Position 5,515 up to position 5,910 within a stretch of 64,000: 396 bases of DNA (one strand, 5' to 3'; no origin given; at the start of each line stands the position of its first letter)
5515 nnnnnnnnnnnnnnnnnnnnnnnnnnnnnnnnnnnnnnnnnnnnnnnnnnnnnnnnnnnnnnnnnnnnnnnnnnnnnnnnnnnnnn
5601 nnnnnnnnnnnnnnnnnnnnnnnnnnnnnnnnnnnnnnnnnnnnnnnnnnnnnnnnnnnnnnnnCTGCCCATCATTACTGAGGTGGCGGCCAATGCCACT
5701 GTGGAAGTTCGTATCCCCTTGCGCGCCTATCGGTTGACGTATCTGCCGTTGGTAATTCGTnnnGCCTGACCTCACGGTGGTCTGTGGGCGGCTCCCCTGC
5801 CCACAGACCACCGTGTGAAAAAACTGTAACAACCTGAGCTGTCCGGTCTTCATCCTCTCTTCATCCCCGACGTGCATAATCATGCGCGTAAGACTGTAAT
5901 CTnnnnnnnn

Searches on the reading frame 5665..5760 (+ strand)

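Call 11: search_protein_families(library=ncbifam, proteins=[window:5665-5760:+], max_evalue=10)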
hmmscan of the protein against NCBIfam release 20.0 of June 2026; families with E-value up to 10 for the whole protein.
seq(32 aa): 2 families
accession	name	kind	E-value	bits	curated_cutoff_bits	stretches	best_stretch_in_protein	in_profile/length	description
NF050076.1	sort_motif_YLP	domain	0.063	13.2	15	1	25-32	4-11/11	YLP-box putative sorting motif-containing protein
NF053834.1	ultrashort_CTERM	domain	0.078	13.1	10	1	25-32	3-10/10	YLP-box putative sorting motif-containing protein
